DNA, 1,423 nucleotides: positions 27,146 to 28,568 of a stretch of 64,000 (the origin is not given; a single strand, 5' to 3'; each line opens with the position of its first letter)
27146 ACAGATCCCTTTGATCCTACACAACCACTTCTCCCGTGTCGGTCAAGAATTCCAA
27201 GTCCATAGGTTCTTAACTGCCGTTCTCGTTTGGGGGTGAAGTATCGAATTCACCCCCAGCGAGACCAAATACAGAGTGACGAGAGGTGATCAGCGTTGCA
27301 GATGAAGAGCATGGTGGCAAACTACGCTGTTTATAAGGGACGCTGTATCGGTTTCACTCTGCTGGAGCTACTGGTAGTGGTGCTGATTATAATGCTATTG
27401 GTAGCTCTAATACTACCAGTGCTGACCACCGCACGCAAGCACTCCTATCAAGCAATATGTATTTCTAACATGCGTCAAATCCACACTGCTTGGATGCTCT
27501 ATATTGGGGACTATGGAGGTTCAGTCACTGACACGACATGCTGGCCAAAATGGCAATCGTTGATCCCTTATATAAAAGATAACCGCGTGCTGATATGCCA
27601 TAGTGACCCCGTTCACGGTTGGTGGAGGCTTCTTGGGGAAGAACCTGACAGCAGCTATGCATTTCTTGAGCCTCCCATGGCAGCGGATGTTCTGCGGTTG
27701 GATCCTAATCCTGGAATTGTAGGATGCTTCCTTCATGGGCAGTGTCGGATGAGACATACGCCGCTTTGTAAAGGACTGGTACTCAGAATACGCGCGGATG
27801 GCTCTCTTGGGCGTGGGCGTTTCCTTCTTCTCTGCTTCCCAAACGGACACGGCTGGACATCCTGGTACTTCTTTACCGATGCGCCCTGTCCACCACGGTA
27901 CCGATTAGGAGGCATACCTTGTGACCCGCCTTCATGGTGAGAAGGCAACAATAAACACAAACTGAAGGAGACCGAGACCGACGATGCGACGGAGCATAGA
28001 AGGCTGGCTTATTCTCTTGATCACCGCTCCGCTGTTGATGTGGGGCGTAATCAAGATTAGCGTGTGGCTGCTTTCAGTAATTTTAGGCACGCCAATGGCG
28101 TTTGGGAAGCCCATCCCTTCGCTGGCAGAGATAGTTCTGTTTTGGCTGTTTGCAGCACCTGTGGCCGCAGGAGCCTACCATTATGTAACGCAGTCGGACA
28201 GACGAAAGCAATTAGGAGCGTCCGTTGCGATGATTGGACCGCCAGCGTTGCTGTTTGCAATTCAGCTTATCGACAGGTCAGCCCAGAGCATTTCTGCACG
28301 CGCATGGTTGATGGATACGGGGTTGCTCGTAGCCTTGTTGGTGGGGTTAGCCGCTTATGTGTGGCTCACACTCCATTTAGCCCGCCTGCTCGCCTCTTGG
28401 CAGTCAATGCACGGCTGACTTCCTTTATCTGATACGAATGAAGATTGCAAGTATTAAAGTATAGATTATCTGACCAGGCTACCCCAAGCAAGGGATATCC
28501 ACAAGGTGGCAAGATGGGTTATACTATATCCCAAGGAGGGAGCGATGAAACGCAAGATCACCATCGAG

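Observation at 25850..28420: AT-richer 2.6-kb islet: ECF-like sigma factor, Cys/Pro-rich exported protein, Cys-rich pseudopilin and a 4-TM protein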

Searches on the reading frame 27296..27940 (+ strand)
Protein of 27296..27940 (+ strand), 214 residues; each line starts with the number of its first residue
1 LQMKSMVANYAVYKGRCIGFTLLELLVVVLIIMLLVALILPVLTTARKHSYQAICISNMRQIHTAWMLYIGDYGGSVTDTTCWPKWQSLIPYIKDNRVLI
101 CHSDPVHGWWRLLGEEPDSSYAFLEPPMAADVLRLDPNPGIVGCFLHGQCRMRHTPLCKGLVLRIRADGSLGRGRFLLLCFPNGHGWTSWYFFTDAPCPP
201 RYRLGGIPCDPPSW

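Call 3: search_protein_families(library=pfam, proteins=[window:27296-27940:+], max_evalue=1)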
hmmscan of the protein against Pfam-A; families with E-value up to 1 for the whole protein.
window:27296-27940:+ (214 aa): 1 family
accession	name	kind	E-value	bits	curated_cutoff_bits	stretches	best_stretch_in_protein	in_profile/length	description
PF07963.17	N_methyl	-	0.00011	22.1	21.2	1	19-39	6-26/27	Prokaryotic N-terminal methylation motif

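Call 4: search_protein_families(library=ncbifam, proteins=[window:27296-27940:+], max_evalue=1)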
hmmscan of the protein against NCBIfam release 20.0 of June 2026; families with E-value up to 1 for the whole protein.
window:27296-27940:+ (214 aa): 17 families
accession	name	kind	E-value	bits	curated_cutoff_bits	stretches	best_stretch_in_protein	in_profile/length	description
TIGR01710.1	typeII_sec_gspG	equivalog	1.3e-07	31.7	88.85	1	19-70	2-53/134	type II secretion system major pseudopilin GspG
NF040999.1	pilin_ComGC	equivalog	4.8e-06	26.7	75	1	19-63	3-47/84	competence type IV pilus major pilin ComGC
NF041013.1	T4P_ComGE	equivalog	5.7e-06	26.4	49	1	18-50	4-36/83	competence type IV pilus minor pilin ComGE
NF041775.1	typeIV_PilA_Myxo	equivalog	4.2e-05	23.6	400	1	13-66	6-59/214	type IV pilin protein PilA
TIGR01708.2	typeII_sec_gspH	equivalog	0.00032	20.8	80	1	19-46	3-30/169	type II secretion system minor pseudopilin GspH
NF040982.1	ComGD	equivalog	0.0016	18.9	70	1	19-49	3-32/139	competence type IV pilus minor pilin ComGD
TIGR02596.1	TIGR02596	subfamily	0.0049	17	70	1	20-46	1-27/196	Verru_Chthon cassette protein D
NF041002.1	pilin_ComGF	equivalog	0.0072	16.6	80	1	19-50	3-34/139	competence type IV pilus minor pilin ComGF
NF007862.0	PRK10574.1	equivalog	0.01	15.9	138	1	19-43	6-30/145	prepilin peptidase-dependent pilin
NF007818.0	PRK10527.1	equivalog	0.025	14.7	163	1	27-100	10-80/125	DUF454 family protein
NF058601.1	ActlTfSucTMsmeg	equivalog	0.037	12.4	1275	1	5-93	177-261/723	acetyltransferase SucT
NF038303.1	EPS_HpsB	equivalog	0.039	13.9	150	1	19-52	4-37/211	hormogonium polysaccharide secretion pseudopilin HpsB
NF007800.0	PRK10506.1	equivalog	0.058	13.2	158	1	18-37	9-28/163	prepilin peptidase-dependent protein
NF038304.1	EPS_HpsC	equivalog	0.087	12.4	200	1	18-50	21-57/318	hormogonium polysaccharide secretion pseudopilin HpsC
NF007848.0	PRK10557.1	equivalog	0.22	10.8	120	1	17-57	10-53/192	prepilin peptidase-dependent protein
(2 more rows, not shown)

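Call 6: find_encoding_contigs(protein=window:27296-27940:+, flank=10000, max_places=6)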
Protein window:27296-27940:+ (214 aa): no gene with exactly this product is on record in the collection.

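Call 21: find_homologous_proteins(query=window:27296-27940:+, max_evalue=0.001)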
Query window:27296-27940:+ (214 aa): 8 proteins with E <= 0.001 among 342 candidates.
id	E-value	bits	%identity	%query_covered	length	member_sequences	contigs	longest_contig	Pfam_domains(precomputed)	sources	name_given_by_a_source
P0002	4.0e-130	451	99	87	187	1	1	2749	-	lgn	-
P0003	1.2e-83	298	61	95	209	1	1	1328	-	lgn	-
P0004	5.8e-81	290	61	79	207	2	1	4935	PF07963.18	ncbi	-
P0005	2.6e-21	94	37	85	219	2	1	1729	-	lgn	-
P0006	1.3e-19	89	34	81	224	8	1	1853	-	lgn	-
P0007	5.8e-17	80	31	76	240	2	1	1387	-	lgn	-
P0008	4.6e-12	64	32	89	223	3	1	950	-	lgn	-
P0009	2.8e-8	52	39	42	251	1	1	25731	PF07963.18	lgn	-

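Call 22: find_encoding_contigs(protein=P0004, flank=10000)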
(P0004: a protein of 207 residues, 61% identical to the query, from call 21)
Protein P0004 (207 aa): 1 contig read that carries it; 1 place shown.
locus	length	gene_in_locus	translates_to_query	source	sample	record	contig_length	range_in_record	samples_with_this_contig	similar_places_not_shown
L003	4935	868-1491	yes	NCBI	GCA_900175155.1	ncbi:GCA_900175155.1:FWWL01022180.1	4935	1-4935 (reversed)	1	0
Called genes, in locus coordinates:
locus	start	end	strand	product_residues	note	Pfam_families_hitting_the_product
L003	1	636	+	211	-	?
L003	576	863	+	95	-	-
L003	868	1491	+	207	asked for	PF07963:N_methyl (weak)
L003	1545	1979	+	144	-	-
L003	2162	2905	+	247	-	PF00696:AA_kinase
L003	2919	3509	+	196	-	PF01765:RRF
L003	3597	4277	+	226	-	PF01255:Prenyltransf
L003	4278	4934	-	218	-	?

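Call 23: find_encoding_contigs(protein=P0009, flank=10000)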
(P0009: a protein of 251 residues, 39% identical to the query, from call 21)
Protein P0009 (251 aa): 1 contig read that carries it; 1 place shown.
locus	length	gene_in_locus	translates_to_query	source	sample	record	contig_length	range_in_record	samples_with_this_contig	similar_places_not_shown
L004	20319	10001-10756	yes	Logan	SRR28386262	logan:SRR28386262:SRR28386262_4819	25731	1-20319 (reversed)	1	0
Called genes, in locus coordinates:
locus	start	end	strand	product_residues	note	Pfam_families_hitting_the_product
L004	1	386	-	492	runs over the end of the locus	PF00817:IMS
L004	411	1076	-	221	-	PF00154:RecA_N (weak)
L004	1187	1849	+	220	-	PF01726:LexA_DNA_bind, PF00717:Peptidase_S24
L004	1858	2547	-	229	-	-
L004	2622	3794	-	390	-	PF13439:Glyco_transf_4, PF13579:Glyco_trans_4_4, PF20706:GT4-conflict, PF00534:Glycos_transf_1, PF13692:Glyco_trans_1_4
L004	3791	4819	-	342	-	PF00890:FAD_binding_2 (faint), PF01134:GIDA (faint), PF01266:DAO (faint), PF07992:Pyr_redox_2, PF13738:Pyr_redox_3, PF00070:Pyr_redox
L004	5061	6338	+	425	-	PF00890:FAD_binding_2 (faint), PF01266:DAO (faint), PF01494:FAD_binding_3, PF04820:Trp_halogenase, PF05834:Lycopene_cycl (weak), PF12831:FAD_oxidored (weak), PF13450:NAD_binding_8 (weak), PF04820:Trp_halogenase, +1 more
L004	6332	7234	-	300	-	-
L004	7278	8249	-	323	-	PF00291:PALP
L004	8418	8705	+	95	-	PF01329:Pterin_4a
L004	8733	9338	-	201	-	PF00329:Complex1_30kDa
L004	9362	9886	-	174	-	PF01058:Oxidored_q6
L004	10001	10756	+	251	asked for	PF07963:N_methyl (weak)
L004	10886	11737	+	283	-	PF02811:PHP (faint), PF13263:PHP_C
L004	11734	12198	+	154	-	-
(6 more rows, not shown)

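Call 24: find_encoding_contigs(protein=P0003, flank=10000)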
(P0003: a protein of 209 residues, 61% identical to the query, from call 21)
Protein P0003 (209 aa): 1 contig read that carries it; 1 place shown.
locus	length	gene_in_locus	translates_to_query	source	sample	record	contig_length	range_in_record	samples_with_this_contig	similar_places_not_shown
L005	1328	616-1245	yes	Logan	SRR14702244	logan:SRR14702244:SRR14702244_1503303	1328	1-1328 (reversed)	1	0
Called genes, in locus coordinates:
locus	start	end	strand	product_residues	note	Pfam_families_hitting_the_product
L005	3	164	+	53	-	?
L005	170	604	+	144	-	-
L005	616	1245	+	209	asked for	-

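Call 65: predict_structure(alignment_id=A8)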
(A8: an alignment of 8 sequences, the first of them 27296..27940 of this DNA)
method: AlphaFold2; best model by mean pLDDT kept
length: 214 residues; sequences in the alignment: 8
mean_pLDDT: 67.6   pTM: 0.61
mean pLDDT of the five models: 67.6, 51.2, 49.3, 43.7, 42.9
residues with pLDDT >= 90: 20; 70-90: 74; 50-70: 84; < 50: 36
segments of 3 or more residues with pLDDT < 50: 1-4, 14-16, 180-189, 204-214
pLDDT, mean of each block of 10 residues (from residue 1): 47 53 91 96 89 86 86 73 69 82 62 54 64 70 66 55 78 63 44 60 46 34
secondary structure, 60 per line:
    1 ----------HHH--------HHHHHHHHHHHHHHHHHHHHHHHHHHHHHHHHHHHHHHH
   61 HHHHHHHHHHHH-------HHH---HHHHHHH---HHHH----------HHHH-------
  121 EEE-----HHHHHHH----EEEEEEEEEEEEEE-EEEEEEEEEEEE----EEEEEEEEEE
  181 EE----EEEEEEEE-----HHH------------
elements in order: H22-72 H86-92 H96-99 H110-113 E121-123 H129-135 E140-153 E155-166 E171-182 E187-194

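Call 67: search_protein_families(library=pfam, proteins=[P0005, P0006, P0007, P0008, P0009], max_evalue=0.1)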
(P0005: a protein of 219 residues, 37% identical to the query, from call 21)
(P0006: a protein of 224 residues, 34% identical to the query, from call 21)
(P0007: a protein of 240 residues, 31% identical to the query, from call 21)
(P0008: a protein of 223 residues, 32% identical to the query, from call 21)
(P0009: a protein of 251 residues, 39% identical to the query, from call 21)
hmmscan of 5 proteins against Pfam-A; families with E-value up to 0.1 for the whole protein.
P0005 (219 aa): 2 families
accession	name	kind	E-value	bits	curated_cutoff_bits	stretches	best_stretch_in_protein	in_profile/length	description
PF07963.17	N_methyl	-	0.00018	21.4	21.2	1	1-26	1-26/27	Prokaryotic N-terminal methylation motif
PF07596.16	SBP_bac_10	-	0.002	18.7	23.3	1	40-68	10-38/268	Protein of unknown function (DUF1559)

P0006 (224 aa): 3 families
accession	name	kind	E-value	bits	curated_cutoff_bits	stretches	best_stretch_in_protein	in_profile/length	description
PF07596.16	SBP_bac_10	-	0.00011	22.8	23.3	1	32-70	2-40/268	Protein of unknown function (DUF1559)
PF07963.17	N_methyl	-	0.00071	19.5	21.2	1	1-27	1-27/27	Prokaryotic N-terminal methylation motif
PF06912.16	DUF1275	-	0.066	13.5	25.4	0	14-60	102-149/193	Protein of unknown function (DUF1275)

P0007 (240 aa): 2 families
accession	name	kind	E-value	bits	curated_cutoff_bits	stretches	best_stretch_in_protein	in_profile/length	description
PF07596.16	SBP_bac_10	-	0.0091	16.5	23.3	1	58-92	1-34/268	Protein of unknown function (DUF1559)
PF07963.17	N_methyl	-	0.048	13.7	21.2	0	31-53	4-26/27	Prokaryotic N-terminal methylation motif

P0008 (223 aa): 2 families
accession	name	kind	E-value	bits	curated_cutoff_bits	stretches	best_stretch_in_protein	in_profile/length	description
PF07963.17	N_methyl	-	0.0024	17.8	21.2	1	5-29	3-27/27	Prokaryotic N-terminal methylation motif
PF07596.16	SBP_bac_10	-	0.0043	17.6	23.3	1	34-70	2-37/268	Protein of unknown function (DUF1559)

P0009 (251 aa): 2 families
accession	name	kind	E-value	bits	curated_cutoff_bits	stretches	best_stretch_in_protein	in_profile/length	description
PF07963.17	N_methyl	-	1.5e-05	24.8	21.2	1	11-36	2-27/27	Prokaryotic N-terminal methylation motif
PF07596.16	SBP_bac_10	-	0.046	14.2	23.3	0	47-79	8-40/268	Protein of unknown function (DUF1559)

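Call 68: fold_search(model_id=the predicted structure, library=pdb)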
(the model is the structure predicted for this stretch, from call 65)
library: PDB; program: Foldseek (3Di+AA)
matches with E <= 10: 190; with E <= 0.001: 0
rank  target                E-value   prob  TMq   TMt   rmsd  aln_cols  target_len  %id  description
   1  5svu_C                6.9e-01  0.13  0.12  0.19  10.6        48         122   25  Structure and kinetics of the LOV domain of ZEITLUPE determine its circadian function in Arabidopsis (released 2017-03-08)
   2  6isk_A                1.6e+00  0.07  0.13  0.20   7.1        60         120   20  SnoaL-like cyclase XimE (released 2019-11-20)
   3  7pw6                  1.6e+00  0.06  0.10  0.02   7.0        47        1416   15  Human SMG1-8-9 kinase complex bound to a SMG1 inhibitor - SMG1 body (released 2021-12-01)
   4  3er7_B                2.2e+00  0.08  0.16  0.23   6.0        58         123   10  Crystal structure of NTF2-like protein of unknown function (YP_001812677.1) from EXIGUOBACTERIUM SP. 255-15 at 1.50 A  (released 2008-10-14)
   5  3er7_A                2.5e+00  0.05  0.15  0.22   5.7        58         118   14  Crystal structure of NTF2-like protein of unknown function (YP_001812677.1) from EXIGUOBACTERIUM SP. 255-15 at 1.50 A  (released 2008-10-14)
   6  8w21_A                2.5e+00  0.03  0.11  0.07   7.1        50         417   12  Crystal Structure of Enolase from Chlamydia trachomatis (P43212 Form) (released 2024-03-13)
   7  5lhy_1                2.6e+00  0.03  0.09  0.18  10.4        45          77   16  PB3 Domain of Human PLK4 (apo) (released 2017-03-01)
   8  5ien_B                2.8e+00  0.06  0.16  0.24   6.5        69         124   13  Structure of CDL2.2, a computationally designed Vitamin-D3 binder (released 2017-03-01)
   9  3ro6_B                3.0e+00  0.06  0.09  0.06   6.0        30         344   23  Crystal structure of Dipeptide Epimerase from Methylococcus capsulatus complexed with Mg ion (released 2011-05-11)
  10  3o6z_A                3.2e+00  0.06  0.13  0.15  14.7        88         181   10  Structure of the D152A E.coli GDP-mannose hydrolase (yffh) in complex with Mg++ (released 2011-05-11)
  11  5dkl_A                3.3e+00  0.08  0.14  0.21   4.9        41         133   17  Structure of the light-state dimer of the blue light photoreceptor Aureochrome 1a LOV from P. tricornutum (released 2016-01-13)
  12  3ddm_A                3.3e+00  0.08  0.11  0.07   5.3        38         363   24  CRYSTAL STRUCTURE OF MANDELATE RACEMASE/MUCONATE LACTONIZING ENZYME FROM Bordetella bronchiseptica RB50 (released 2008-06-24)
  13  1viq_A                3.3e+00  0.06  0.13  0.14  14.8        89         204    7  Crystal structure of putative ADP ribose pyrophosphatase (released 2003-12-30)
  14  1vhz_A                3.3e+00  0.02  0.09  0.10  14.6        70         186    8  Crystal structure of ADP compounds hydrolase (released 2003-12-30)
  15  4o7o_B                3.5e+00  0.07  0.17  0.10   5.2        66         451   20  Crystal structure of Mycobacterium tuberculosis maltose kinase MaK (released 2014-10-22)
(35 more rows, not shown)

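Call 78: search_protein_families(library=padloc, proteins=[window:27296-27940:+], max_evalue=0.1)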
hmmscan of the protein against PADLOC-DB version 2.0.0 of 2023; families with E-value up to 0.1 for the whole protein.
window:27296-27940:+ (214 aa): 0 families

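Call 106: search_solved_structures(query=A8, max_evalue=1)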
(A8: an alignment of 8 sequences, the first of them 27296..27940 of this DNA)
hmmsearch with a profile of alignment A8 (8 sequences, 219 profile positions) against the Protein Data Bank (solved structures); distinct sequences matched with E-value up to 1: 23.
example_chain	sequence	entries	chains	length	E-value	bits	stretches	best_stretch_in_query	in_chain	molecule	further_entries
7tgg_A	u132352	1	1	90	1.2e-10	44.9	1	5-71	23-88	Geopilin domain 1 protein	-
5wda_A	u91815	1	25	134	4.9e-09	39.6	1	12-79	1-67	General secretion pathway protein G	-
2m7g_A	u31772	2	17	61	5.5e-09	39.4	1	12-71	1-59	Geopilin domain 1 protein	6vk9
9egp_A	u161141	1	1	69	6.7e-09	39.1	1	5-70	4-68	Geopilin domain 1 protein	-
8pfb_G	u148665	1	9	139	4.3e-08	36.5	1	12-81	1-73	Type IV pilin PilE1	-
6xxd_A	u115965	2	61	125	1.9e-07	34.4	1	12-76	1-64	PilA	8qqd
8tj2_C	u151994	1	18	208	2.3e-06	30.8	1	12-74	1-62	Type IV major pilin protein PilA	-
9laa_A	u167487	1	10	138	3.8e-05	26.9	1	5-37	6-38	Type IV pilin protein PilA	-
2hi2_A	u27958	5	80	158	0.00033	23.8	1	12-72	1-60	Fimbrial protein | PilA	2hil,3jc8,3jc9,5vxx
1ay2_A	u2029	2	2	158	0.00039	23.6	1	12-72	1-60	TYPE 4 PILIN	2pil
8p3b_A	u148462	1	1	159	0.00053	23.1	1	12-70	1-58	Fimbrial protein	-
5kua_A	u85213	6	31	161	0.00066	22.8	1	12-70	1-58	pilin | Neisseria meningitidis PilE variant SB-GATDH | Neisseria meningitidis PilE, SB-DATDH variant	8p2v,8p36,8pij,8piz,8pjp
8tum_e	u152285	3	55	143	0.0019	21.3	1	12-51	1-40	Type IV major pilin protein PilA | Pilin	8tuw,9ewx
1oqw_A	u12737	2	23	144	0.003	20.7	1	12-50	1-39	Fimbrial protein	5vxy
8qqj_J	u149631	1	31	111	0.0047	20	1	12-47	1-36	Type IV narrow pilus major component PilA5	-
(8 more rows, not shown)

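Call 107: fold_search(model_id=the predicted structure, library=viral)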
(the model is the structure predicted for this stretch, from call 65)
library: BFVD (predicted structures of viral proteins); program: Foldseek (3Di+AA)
matches with E <= 10: 341; with E <= 0.001: 0
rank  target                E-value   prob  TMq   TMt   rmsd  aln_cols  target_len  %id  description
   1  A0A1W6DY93            4.3e-01  0.28  0.19  0.32   6.0        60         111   17  Uncharacterized protein [Aeromonas phage phiA8-29]
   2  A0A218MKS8            6.8e-01  0.06  0.08  0.16   8.6        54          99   15  Uncharacterized protein [uncultured virus]
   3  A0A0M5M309            7.7e-01  0.05  0.12  0.18  12.2        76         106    8  Uncharacterized protein [Mycobacterium phage Mufasa]
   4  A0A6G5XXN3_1          8.6e-01  0.06  0.18  0.07  18.3       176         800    9  (no name in the UniProt tables at hand)
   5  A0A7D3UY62            1.0e+00  0.21  0.18  0.29   4.2        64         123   14  (no name in the UniProt tables at hand)
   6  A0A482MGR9            1.1e+00  0.02  0.11  0.10  21.5       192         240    9  (no name in the UniProt tables at hand)
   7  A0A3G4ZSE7            1.2e+00  0.04  0.10  0.13   9.7        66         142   11  Uncharacterized protein [Barrevirus sp.]
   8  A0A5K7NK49            1.3e+00  0.07  0.15  0.20   9.8        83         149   18  (no name in the UniProt tables at hand)
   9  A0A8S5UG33            1.3e+00  0.03  0.09  0.07  14.7        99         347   10  Upper collar protein [Podoviridae sp. ctnuR9]
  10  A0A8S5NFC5            1.5e+00  0.04  0.09  0.09  13.0        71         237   11  High potential iron-sulfur protein like [Siphoviridae sp. ctrok7]
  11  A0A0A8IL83            1.5e+00  0.03  0.11  0.07  11.9        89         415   19  (no name in the UniProt tables at hand)
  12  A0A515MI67            1.5e+00  0.14  0.15  0.26   4.6        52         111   15  Lipoprotein [Gordonia phage Sidious]
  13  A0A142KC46            1.6e+00  0.12  0.13  0.23   7.0        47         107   15  Uncharacterized protein [Gordonia phage BetterKatz]
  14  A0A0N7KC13            1.6e+00  0.06  0.13  0.11   5.6        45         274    7  DNA polymerase [Pectobacterium phage PPWS1]
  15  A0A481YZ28            1.6e+00  0.04  0.10  0.14   7.4        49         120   20  Uncharacterized protein [Marseillevirus LCMAC202]
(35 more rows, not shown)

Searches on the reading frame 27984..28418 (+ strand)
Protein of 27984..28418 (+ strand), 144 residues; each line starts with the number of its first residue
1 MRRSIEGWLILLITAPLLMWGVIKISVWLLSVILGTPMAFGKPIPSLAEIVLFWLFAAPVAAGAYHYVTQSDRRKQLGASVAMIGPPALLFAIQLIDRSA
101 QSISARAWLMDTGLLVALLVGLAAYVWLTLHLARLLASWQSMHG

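Call 3: search_protein_families(library=pfam, proteins=[window:27984-28418:+], max_evalue=1)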
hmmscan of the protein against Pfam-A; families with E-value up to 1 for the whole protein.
window:27984-28418:+ (144 aa): 1 family
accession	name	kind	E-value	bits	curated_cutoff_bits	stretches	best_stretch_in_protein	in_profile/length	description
PF16983.11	MFS_MOT1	-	0.012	16.3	30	1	46-123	37-108/111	Molybdate transporter of MFS superfamily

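Call 4: search_protein_families(library=ncbifam, proteins=[window:27984-28418:+], max_evalue=1)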
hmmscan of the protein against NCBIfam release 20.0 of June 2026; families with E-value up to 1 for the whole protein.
window:27984-28418:+ (144 aa): 0 families

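Call 78: search_protein_families(library=padloc, proteins=[window:27984-28418:+], max_evalue=0.1)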
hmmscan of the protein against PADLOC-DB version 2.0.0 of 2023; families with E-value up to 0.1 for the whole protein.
window:27984-28418:+ (144 aa): 0 families

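Call 102: search_protein_families(library=pfam, proteins=[window:27984-28418:+], max_evalue=0.05)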
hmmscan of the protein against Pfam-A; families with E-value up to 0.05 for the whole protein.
window:27984-28418:+ (144 aa): 1 family
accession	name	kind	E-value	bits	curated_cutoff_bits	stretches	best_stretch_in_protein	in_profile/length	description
PF16983.11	MFS_MOT1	-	0.012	16.3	30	1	46-123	37-108/111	Molybdate transporter of MFS superfamily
